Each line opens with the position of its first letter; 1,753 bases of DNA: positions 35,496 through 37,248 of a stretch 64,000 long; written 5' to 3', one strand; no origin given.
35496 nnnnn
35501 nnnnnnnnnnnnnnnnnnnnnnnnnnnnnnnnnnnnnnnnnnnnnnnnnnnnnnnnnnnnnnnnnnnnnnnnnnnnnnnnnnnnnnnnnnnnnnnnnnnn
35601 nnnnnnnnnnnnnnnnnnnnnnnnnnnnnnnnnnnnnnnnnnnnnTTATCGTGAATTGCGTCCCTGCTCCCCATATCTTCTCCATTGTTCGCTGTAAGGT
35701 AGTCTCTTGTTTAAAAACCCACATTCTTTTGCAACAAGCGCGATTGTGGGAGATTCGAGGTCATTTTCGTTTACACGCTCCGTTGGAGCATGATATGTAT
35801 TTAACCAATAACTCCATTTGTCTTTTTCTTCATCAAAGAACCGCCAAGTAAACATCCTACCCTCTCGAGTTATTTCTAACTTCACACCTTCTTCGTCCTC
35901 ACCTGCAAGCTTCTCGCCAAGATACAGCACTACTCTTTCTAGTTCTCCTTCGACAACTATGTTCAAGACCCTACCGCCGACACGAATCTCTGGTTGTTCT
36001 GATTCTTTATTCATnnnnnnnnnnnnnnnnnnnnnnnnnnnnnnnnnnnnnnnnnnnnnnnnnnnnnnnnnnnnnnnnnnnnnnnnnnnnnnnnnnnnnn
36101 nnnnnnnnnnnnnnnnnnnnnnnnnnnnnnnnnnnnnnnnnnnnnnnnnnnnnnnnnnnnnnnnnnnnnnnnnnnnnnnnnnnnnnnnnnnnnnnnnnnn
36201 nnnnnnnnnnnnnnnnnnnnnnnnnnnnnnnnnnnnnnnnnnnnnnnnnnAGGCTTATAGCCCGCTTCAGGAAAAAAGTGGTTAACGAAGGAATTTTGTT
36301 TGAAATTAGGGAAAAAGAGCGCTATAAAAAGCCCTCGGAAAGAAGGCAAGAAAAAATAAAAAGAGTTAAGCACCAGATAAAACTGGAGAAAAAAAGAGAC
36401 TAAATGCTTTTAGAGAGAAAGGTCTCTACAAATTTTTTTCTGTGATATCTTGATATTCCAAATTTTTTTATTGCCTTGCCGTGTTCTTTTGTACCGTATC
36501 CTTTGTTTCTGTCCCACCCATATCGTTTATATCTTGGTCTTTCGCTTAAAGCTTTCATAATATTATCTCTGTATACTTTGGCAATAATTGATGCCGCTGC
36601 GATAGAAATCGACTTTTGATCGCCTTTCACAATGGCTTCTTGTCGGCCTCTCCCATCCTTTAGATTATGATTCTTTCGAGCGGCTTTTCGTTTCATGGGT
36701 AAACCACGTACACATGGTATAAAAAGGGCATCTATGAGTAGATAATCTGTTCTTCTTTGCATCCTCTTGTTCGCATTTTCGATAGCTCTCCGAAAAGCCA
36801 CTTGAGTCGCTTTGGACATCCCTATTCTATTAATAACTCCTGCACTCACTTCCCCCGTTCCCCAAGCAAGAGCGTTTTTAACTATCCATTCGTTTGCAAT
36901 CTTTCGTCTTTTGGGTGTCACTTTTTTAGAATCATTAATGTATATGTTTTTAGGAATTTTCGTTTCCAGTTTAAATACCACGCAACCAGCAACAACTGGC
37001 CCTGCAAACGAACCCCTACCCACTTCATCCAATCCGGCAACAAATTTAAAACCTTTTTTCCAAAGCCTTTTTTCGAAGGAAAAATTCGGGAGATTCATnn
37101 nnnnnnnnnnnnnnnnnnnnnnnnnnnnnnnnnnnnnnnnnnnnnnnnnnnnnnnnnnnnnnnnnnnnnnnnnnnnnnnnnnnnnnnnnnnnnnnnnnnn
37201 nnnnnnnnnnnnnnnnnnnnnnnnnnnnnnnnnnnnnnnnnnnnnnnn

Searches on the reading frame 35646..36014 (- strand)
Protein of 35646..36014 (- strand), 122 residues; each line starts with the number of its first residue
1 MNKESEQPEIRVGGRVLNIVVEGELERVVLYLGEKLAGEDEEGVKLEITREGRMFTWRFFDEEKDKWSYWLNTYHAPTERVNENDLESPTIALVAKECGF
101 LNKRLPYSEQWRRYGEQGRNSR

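Call 7: search_protein_families(library=pfam, proteins=[window:35646-36014:-], max_evalue=1)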
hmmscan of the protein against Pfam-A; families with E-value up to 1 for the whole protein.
window:35646-36014:- (122 aa): 0 families

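Call 8: search_protein_families(library=phrogs, proteins=[window:35646-36014:-], max_evalue=1)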
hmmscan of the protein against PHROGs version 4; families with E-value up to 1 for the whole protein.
window:35646-36014:- (122 aa): 0 families

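Call 9: search_protein_families(library=ncbifam, proteins=[window:35646-36014:-], max_evalue=1)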
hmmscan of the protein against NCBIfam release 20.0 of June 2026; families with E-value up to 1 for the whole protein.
window:35646-36014:- (122 aa): 0 families

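Call 12: find_encoding_contigs(protein=window:35646-36014:-, flank=6000, max_places=6)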
Protein window:35646-36014:- (122 aa): 13 contigs read that carry it; 3 places shown.
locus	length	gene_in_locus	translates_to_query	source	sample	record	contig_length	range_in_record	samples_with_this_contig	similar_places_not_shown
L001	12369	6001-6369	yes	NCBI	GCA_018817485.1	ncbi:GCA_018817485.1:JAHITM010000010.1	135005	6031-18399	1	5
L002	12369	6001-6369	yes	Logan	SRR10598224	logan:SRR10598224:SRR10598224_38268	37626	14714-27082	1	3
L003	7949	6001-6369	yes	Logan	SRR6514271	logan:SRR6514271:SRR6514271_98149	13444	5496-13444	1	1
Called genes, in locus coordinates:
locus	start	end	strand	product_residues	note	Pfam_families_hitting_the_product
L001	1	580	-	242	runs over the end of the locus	-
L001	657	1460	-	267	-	PF00687:Ribosomal_L1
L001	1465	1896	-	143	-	PF03946:Ribosomal_L11_N, PF00298:Ribosomal_L11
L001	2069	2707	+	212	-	-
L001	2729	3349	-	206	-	PF02357:NusG, PF00467:KOW (weak)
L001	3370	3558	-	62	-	PF00584:SecE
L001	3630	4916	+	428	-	-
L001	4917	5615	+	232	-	PF01351:RNase_HII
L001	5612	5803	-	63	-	PF01165:Ribosomal_S21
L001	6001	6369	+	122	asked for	-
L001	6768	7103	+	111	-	-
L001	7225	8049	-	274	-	PF24517:CBM96 (faint)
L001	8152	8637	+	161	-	PF03167:UDG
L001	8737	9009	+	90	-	-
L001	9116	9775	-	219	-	-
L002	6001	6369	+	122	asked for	-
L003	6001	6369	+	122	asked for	-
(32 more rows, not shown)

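Call 17: find_homologous_proteins(query=window:35646-36014:-, max_evalue=0.01)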
Query window:35646-36014:- (122 aa): 2 proteins with E <= 0.01 among 7 candidates.
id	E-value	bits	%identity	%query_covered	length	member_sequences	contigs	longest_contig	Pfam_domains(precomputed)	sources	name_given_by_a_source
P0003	1.5e-76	272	100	100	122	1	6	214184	-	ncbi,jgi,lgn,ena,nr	ncbi:hypothetical protein KKH23_01650 [Patescibacteria group bacterium]|nr:hypothetical protein [Pat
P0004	4.9e-53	196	74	100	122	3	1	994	-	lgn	-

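Call 19: find_encoding_contigs(protein=P0004, flank=10000, max_places=10)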
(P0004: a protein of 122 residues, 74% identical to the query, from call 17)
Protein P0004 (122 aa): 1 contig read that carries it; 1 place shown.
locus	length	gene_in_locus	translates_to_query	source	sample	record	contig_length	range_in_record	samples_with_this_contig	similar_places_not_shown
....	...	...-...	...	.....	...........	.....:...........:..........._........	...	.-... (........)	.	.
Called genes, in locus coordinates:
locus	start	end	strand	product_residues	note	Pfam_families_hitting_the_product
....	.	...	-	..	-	?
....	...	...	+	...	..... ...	-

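Call 24: search_protein_families(library=padloc, proteins=[window:35646-36014:-], max_evalue=1)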
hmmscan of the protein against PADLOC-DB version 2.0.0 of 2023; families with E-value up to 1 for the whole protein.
window:35646-36014:- (122 aa): 0 families

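Call 29: search_solved_structures(query=window:35646-36014:-, max_evalue=10)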
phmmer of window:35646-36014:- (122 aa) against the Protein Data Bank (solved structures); distinct sequences matched with E-value up to 10: 0.

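Call 53: search_solved_structures(query=A3, max_evalue=10)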
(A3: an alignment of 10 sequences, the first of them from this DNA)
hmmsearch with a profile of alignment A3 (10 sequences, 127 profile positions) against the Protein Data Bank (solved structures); distinct sequences matched with E-value up to 10: 0.

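Call 59: search_protein_families(library=pfam, alignment_id=A3, max_evalue=1)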
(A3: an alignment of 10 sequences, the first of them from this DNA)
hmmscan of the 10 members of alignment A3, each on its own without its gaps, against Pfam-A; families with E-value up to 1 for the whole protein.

A. member 1, seq(122 aa): 0 families

B. families by the number of members that match (of 10 scanned): 3 families
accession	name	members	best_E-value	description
PF24815.1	HMG_WDHD1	2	0.0026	WDHD1 HMG box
PF11684.13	DUF3280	1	0.08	Protein of unknown function (DUF2380)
PF15516.12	BpuSI_N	1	0.2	BpuSI N-terminal domain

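Call 69: predict_structure(alignment_id=A7)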
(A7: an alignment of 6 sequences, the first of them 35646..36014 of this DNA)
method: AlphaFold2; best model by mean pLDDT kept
length: 122 residues; sequences in the alignment: 6
mean_pLDDT: 82.6   pTM: 0.74
mean pLDDT of the five models: 82.6, 82.4, 81.2, 80.7, 78.1
residues with pLDDT >= 90: 53; 70-90: 49; 50-70: 9; < 50: 11
segments of 3 or more residues with pLDDT < 50: 1-8, 120-122
pLDDT, mean of each block of 10 residues (from residue 1): 45 80 86 92 94 92 92 92 88 88 83 67 43
secondary structure, 60 per line:
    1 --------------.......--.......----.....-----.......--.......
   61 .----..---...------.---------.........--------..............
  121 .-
elements in order: E15-21 E24-30 E35-39 E45-51 E54-61 E71-73 H91-98 H107-121

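Call 75: search_dna_similar(query=window:35646-36014:-, collection=phages, mode=protein, max_evalue=1, max_rows=5)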
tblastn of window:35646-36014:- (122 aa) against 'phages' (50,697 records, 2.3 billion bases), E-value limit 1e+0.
No match.

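Call 77: fold_search(model_id=the predicted structure, library=viral)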
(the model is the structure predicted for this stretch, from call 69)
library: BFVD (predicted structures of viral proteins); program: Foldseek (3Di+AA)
matches with E <= 10: 703; with E <= 0.001: 0
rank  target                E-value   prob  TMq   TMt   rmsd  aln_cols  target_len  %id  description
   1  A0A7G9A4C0            1.3e-01  0.57  0.23  0.20  10.5        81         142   16  Uncharacterized protein [Bacteriophage sp.]
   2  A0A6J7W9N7            2.2e-01  0.77  0.24  0.34   4.2        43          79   23  Uncharacterized protein [uncultured Caudovirales phage]
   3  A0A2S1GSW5            2.4e-01  0.21  0.19  0.11  11.8        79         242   16  Uncharacterized protein [Pectobacterium phage Jarilo]
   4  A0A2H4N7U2            2.5e-01  0.60  0.26  0.12  12.4        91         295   10  (no name in the UniProt tables at hand)
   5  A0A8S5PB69            3.0e-01  0.15  0.16  0.05  12.2        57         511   14  Uncharacterized protein [Myoviridae sp. ctBrv3]
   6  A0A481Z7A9            3.2e-01  0.69  0.34  0.29   9.8       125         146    9  Uncharacterized protein [Pithovirus LCPAC201]
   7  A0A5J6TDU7            3.6e-01  0.63  0.28  0.08   9.1        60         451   18  Putative tail fiber protein [Proteus phage Myduc]
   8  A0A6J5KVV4            3.6e-01  0.33  0.20  0.20   6.8        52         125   17  Uncharacterized protein [uncultured Caudovirales phage]
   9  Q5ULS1                3.6e-01  0.18  0.20  0.20  11.7        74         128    8  Orf43 [Lactobacillus phage LP65]
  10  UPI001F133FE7         3.8e-01  0.77  0.28  0.05   4.1        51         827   16  (no name look-up for this kind of identifier)
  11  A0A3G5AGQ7            4.0e-01  0.33  0.27  0.10  10.9        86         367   10  Uncharacterized protein [Solumvirus sp.]
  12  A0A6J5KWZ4            4.0e-01  0.15  0.24  0.28  11.3       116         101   14  Uncharacterized protein [uncultured Caudovirales phage]
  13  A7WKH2                4.3e-01  0.15  0.22  0.23  15.0       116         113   11  Uncharacterized protein [Betalipothrixvirus pozzuoliense]
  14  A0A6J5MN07            4.8e-01  0.13  0.22  0.07   9.0        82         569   15  Bacteriophage P22, Gp10, DNA-stabilising [uncultured Caudovirales phage]
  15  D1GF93                5.1e-01  0.30  0.27  0.21  13.4        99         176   10  Uncharacterized protein [Betafusellovirus yellowstonense]
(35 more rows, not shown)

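Call 86: list_cluster_members(proteins=[P0003, P0002, P0001])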
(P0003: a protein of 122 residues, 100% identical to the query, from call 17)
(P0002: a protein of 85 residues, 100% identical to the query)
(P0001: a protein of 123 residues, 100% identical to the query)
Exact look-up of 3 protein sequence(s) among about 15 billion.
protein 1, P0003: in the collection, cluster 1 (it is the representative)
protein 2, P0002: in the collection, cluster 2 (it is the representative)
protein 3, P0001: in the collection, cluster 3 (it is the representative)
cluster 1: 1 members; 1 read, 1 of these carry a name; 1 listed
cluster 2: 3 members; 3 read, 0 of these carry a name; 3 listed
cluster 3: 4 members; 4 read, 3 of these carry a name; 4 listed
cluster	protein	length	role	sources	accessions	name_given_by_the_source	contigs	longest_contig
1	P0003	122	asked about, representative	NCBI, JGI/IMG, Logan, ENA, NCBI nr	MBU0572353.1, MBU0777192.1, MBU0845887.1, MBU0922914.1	hypothetical protein KKH23_01650 [Patescibacteria group bacterium] | hypothetical protein [Patescibacteria group bacterium]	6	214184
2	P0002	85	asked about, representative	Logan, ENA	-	-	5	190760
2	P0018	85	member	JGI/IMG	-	-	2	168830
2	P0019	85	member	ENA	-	-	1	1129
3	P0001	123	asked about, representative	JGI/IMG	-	-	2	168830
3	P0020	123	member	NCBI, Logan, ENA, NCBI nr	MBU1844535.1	hypothetical protein KKF49_00985 [Patescibacteria group bacterium] | hypothetical protein [Patescibacteria group bacterium]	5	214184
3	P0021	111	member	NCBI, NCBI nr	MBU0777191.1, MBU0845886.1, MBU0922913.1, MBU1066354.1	hypothetical protein KKH23_01645 [Patescibacteria group bacterium] | hypothetical protein [Patescibacteria group bacterium]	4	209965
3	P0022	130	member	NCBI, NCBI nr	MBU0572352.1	hypothetical protein KKE18_01560 [Patescibacteria group bacterium] | hypothetical protein [Patescibacteria group bacterium]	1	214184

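Call 88: find_encoding_contigs(protein=P0019, flank=3000, max_places=3)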
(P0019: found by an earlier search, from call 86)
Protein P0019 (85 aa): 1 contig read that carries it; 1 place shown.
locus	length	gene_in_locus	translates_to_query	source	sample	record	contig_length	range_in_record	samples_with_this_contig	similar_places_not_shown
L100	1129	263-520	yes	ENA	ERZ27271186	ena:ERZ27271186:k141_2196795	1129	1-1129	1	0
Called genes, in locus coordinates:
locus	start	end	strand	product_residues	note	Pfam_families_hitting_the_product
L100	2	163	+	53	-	?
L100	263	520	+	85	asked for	-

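Call 93: fold_search(model_id=the predicted structure, library=pdb)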
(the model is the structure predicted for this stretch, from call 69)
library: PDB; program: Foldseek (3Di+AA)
matches with E <= 10: 556; with E <= 0.001: 0
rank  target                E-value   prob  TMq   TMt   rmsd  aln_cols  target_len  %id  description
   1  3akn                  3.2e-01  0.41  0.24  0.23   3.8        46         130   26  X-ray structure of iFABP from human and rat with bound fluorescent fatty acid analogue (released 2011-07-20)
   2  3ob9_A                6.9e-01  0.06  0.13  0.17  14.1        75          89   20  Structure of the human MSL3 chromo-barrel domain at 2.5 Angstrom resolution (released 2010-10-13)
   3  9dxi_B                7.3e-01  0.12  0.19  0.17   7.1        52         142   17  Crystal structure of dimer Caenorhabditis elegans lipid binding protein 3 (LBP-3) (released 2025-01-22)
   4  6jq9_B                7.7e-01  0.77  0.27  0.07   2.3        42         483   17  Crystal structure of a lyase from Alteromonas sp. (released 2020-04-01)
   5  9dxi_A                7.7e-01  0.10  0.17  0.16   8.8        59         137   15  Crystal structure of dimer Caenorhabditis elegans lipid binding protein 3 (LBP-3) (released 2025-01-22)
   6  3ob9_D                7.7e-01  0.06  0.12  0.16  14.9        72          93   19  Structure of the human MSL3 chromo-barrel domain at 2.5 Angstrom resolution (released 2010-10-13)
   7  7fwi_A                8.7e-01  0.21  0.26  0.24   4.7        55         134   16  Crystal Structure of human FABP5 in complex with 2-(indole-1-carbonylamino)benzoic acid, i.e. SMILES c12N(C(=O)Nc3c(cc (released 2023-06-14)
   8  7oxx_A                8.7e-01  0.11  0.21  0.19  10.9        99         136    5  CrabP2 mutant R30AK31A (released 2022-07-13)
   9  7oxx_B                8.7e-01  0.11  0.21  0.19  12.3       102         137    9  CrabP2 mutant R30AK31A (released 2022-07-13)
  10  7oxx_C                8.7e-01  0.10  0.21  0.19  14.5       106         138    8  CrabP2 mutant R30AK31A (released 2022-07-13)
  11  2jtm_MODEL_1_A        8.7e-01  0.07  0.15  0.25  12.1        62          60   13  Solution structure of Sso6901 from Sulfolobus solfataricus P2 (released 2008-04-29)
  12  5d45                  9.2e-01  0.23  0.26  0.24   4.4        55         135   13  Crystal Structure of FABP4 in complex with 3-(5-cyclopropyl-2,3-diphenyl-1H-indol-1-yl)propanoic acid (released 2016-06-22)
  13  1ifb                  9.2e-01  0.16  0.25  0.24   8.0        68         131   24  REFINED APOPROTEIN STRUCTURE OF RAT INTESTINAL FATTY ACID BINDING PROTEIN PRODUCED IN ESCHERICHIA COLI (released 1992-01-15)
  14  1icn                  9.8e-01  0.21  0.24  0.23   3.7        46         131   26  ESCHERICHIA COLI-DERIVED RAT INTESTINAL FATTY ACID BINDING PROTEIN WITH BOUND MYRISTATE AT 1.5 A RESOLUTION AND I-FABPAR (released 1994-01-31)
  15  5gkb                  9.8e-01  0.15  0.21  0.21   5.7        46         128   24  Crystal Structure of Fatty Acid-Binding Protein in Brain Tissue of Drosophila melanogaster without citrate inside (released 2017-07-05)
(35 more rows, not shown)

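Call 96: find_related_loci(query=A3, collection=viral_contigs, flank=5000)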
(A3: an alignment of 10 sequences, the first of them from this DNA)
Query A3 (122 aa) in viral_contigs; peptide patterns used: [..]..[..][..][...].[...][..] (x = any residue, [..] = any of these).
27 stretches matched a pattern, but none encodes a relative of the query by tblastn (E <= 1e-3).

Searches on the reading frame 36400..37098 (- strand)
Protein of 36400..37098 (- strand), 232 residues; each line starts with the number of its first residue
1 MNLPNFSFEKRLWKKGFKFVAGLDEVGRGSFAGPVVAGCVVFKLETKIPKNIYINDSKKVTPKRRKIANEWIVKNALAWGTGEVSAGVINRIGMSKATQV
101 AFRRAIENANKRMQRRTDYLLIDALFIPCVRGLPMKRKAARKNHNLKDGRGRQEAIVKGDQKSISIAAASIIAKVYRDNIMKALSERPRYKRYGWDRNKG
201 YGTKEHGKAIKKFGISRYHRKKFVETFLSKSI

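Call 32: find_related_loci(query=window:36400-37098:-, collection=genome_contigs, flank=8000)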
Query window:36400-37098:- (232 aa) in genome_contigs; peptide patterns used: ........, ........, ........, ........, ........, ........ (x = any residue, [..] = any of these).
593 stretches matched a pattern; 557 encode a relative of the query (tblastn E <= 1e-3); the best 80 are kept; 80 distinct loci.
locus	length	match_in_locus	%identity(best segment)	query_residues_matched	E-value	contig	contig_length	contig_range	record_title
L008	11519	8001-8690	75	1-230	3e-111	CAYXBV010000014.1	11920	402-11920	MAG TPA_asm: uncultured Gammaproteobacteria bacterium isolate SRP191223_co1_10 genome assembly, contig: NODE_6063_length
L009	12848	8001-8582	44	5-224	4e-54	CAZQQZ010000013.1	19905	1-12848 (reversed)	MAG TPA_asm: uncultured Candidatus Saccharibacteria bacterium isolate SRP118108_co3_458 genome assembly, contig: NODE_13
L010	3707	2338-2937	44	1-223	7e-51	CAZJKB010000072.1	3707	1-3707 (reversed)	MAG TPA_asm: uncultured Candidatus Saccharibacteria bacterium isolate SRP107338_co1_36 genome assembly, contig: NODE_390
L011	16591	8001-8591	44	4-223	2e-49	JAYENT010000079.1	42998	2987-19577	MAG: Chloroflexota bacterium isolate MAG048 MAG048_79, whole genome shotgun sequence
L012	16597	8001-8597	40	3-228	7e-48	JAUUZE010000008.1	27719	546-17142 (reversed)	MAG: Clostridia bacterium isolate CSMAG_185 CSMAG_185_k127_3161134_length_27719_cov_15.1371, whole genome shotgun sequen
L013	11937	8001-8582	47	4-223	1e-47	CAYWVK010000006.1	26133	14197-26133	MAG TPA_asm: uncultured Gammaproteobacteria bacterium isolate SRP192927_co6_216 genome assembly, contig: NODE_3681_lengt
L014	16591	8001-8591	43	4-223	1e-47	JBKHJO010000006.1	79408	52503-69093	MAG: Anaerolineales bacterium isolate D4M11_9 NODE_81_length_79408_cov_21.008191, whole genome shotgun sequence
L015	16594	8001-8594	42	1-223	3e-47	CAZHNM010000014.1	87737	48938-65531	MAG TPA_asm: uncultured Brevinematales bacterium isolate binchicken_co3_610 genome assembly, contig: NODE_662_length_877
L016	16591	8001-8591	43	4-223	7e-47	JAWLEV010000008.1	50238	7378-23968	MAG: Anaerolineae bacterium isolate 20BLK6-1.bin.88 NODE_502_length_50238_cov_14.248290, whole genome shotgun sequence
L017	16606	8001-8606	43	1-223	3e-46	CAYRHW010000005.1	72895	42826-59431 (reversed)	MAG TPA_asm: uncultured Candidatus Saccharibacteria bacterium isolate SRP178699_co1_611 genome assembly, contig: NODE_26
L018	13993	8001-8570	42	6-223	3e-45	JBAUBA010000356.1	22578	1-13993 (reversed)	MAG: Atribacterota bacterium isolate MFD12983_ilm_asm_bin5 k127_263934, whole genome shotgun sequence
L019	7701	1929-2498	42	6-223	5e-45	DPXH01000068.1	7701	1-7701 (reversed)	MAG TPA_asm: Candidatus Sediminicultor tertius isolate UBA9311 contig_294, whole genome shotgun sequence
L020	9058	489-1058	42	6-223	1e-44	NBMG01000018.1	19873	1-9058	MAG: Candidatus Atribacteria bacterium 4572_76 ex4572_76_scaffold_7218, whole genome shotgun sequence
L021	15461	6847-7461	42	6-229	1e-44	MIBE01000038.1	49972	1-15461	MAG: Spirochaetes bacterium GWF1_51_8 gwf1_scaffold_227, whole genome shotgun sequence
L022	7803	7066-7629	42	8-223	3e-44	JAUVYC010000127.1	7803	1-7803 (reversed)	MAG: Spirochaetota bacterium isolate CSMAG_1232 CSMAG_1232_k141_1102702_length_7803_cov_9.0000, whole genome shotgun seq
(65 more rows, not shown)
